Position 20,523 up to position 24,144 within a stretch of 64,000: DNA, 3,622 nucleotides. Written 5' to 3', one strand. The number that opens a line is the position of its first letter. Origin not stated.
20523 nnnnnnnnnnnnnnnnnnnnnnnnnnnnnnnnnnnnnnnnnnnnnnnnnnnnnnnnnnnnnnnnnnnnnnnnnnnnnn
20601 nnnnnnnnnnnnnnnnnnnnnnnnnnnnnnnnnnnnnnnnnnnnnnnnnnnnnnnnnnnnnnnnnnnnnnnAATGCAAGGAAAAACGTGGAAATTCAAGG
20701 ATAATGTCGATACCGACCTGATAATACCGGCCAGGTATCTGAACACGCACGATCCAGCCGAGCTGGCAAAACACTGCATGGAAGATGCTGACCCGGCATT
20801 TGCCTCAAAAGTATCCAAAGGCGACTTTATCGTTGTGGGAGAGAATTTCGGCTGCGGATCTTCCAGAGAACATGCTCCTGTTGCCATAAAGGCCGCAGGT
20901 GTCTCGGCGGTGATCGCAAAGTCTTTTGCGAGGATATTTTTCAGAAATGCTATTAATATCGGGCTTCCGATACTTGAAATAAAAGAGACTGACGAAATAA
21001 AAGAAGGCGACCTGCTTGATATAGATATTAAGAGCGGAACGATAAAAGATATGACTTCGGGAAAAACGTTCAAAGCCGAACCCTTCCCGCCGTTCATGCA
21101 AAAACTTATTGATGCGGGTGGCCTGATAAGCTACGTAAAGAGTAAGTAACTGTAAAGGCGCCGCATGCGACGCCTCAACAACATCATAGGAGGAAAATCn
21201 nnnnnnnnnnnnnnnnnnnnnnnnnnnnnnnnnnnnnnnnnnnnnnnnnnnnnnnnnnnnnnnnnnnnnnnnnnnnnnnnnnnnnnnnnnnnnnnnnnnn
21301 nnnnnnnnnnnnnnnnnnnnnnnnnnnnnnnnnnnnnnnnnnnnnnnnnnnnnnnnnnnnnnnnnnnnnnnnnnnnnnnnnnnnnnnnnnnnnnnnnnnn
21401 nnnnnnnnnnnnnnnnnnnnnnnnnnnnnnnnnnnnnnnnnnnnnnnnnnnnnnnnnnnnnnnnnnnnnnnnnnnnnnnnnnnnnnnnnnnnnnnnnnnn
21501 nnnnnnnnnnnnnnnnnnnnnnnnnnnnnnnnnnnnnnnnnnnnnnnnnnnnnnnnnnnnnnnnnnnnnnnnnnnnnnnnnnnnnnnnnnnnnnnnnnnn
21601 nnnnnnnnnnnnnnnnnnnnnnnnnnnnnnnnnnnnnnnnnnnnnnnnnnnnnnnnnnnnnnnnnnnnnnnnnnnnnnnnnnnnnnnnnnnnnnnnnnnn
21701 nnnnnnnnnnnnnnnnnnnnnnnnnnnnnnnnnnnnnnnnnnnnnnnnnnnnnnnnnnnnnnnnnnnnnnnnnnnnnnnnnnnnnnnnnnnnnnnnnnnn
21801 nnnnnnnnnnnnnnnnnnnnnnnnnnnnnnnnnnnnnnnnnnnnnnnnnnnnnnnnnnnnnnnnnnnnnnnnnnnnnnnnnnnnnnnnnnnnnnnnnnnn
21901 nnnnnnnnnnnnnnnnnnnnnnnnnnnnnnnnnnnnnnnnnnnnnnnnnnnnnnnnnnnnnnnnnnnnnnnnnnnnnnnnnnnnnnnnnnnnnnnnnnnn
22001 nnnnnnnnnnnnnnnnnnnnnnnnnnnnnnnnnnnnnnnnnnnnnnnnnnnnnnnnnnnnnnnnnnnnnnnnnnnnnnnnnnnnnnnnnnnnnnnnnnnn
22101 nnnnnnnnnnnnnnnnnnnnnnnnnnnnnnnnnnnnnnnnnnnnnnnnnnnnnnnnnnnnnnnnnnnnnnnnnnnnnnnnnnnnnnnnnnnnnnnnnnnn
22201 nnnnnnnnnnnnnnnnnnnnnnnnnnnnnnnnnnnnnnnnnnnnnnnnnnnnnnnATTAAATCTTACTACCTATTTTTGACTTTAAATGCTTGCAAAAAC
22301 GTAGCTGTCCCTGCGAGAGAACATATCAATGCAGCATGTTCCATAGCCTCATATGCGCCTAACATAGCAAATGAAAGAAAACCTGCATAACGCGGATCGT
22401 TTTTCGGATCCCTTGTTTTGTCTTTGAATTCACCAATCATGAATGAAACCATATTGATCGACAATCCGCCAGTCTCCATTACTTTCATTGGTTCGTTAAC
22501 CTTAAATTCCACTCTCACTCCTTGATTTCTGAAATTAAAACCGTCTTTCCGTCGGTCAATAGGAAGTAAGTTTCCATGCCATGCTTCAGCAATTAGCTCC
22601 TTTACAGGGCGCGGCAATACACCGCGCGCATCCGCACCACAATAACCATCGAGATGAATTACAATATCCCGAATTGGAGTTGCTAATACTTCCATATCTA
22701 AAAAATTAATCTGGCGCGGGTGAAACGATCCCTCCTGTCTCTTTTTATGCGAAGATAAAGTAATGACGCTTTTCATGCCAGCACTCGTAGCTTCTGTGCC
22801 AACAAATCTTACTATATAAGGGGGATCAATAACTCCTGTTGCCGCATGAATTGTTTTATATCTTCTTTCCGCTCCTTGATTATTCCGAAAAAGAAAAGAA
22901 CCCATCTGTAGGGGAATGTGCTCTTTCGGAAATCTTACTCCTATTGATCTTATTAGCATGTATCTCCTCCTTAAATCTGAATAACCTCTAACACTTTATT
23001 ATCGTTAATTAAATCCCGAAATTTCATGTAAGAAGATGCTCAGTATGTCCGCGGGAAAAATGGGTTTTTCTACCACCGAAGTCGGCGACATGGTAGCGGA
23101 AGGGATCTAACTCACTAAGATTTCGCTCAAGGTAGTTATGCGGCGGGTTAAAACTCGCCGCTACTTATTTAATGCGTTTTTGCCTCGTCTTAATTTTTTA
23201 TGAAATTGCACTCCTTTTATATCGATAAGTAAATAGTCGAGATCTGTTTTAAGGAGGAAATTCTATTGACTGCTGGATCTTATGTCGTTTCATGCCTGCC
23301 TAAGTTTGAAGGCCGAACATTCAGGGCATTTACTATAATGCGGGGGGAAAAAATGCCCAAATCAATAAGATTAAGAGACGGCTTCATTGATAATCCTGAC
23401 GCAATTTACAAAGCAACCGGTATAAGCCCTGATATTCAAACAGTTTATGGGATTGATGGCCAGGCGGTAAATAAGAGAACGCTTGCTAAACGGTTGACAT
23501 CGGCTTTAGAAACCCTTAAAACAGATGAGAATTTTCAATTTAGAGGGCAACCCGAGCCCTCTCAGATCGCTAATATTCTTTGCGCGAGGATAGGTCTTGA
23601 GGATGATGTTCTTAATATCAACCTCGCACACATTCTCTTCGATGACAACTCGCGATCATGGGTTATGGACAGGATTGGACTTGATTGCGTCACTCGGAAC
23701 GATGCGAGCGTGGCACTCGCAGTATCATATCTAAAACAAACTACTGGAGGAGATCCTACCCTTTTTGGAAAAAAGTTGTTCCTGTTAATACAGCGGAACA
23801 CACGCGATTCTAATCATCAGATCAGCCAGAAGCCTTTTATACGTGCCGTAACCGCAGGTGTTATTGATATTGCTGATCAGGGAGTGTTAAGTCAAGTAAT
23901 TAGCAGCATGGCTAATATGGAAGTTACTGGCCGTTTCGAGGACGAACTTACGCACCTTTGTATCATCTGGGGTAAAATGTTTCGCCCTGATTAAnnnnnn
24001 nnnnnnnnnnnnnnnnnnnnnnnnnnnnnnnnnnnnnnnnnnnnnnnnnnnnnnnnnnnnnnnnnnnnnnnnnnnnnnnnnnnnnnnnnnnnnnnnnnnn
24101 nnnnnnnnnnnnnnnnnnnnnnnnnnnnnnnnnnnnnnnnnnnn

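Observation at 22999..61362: Nine orphan transcription units share an invariant TGAAAT-N16-CGATAR box, a sigma-28 (FliA/SigD/WhiG)-type promoter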

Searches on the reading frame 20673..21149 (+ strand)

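Call 11: search_protein_families(library=pfam, proteins=[window:20673-21149:+], max_evalue=0.001)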
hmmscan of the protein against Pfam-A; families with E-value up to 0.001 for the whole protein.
window:20673-21149:+ (158 aa): 2 families
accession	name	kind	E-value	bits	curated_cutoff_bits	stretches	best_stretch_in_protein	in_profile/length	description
PF00694.25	Aconitase_C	-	8.3e-22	78.4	22.8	1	37-104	61-129/131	Aconitase C-terminal domain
PF06434.19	Aconitase_2_N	-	1.1e-05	25.7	27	1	9-155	7-170/204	Aconitate hydratase 2 N-terminus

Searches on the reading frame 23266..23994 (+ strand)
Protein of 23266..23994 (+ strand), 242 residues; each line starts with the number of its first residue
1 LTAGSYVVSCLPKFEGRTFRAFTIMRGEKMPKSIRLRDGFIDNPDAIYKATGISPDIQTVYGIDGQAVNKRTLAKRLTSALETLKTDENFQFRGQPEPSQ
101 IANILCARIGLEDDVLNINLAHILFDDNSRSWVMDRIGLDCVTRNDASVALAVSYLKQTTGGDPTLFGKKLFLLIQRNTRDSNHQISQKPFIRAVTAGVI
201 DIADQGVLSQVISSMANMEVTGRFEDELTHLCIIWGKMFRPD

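Call 8: search_protein_families(library=pfam, proteins=[window:23266-23994:+], max_evalue=0.01)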
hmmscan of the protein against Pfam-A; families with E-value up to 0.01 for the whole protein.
window:23266-23994:+ (242 aa): 0 families

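Call 81: search_protein_families(library=ncbifam, proteins=[window:23266-23994:+], max_evalue=0.01)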
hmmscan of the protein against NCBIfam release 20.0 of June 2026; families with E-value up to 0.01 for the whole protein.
window:23266-23994:+ (242 aa): 0 families
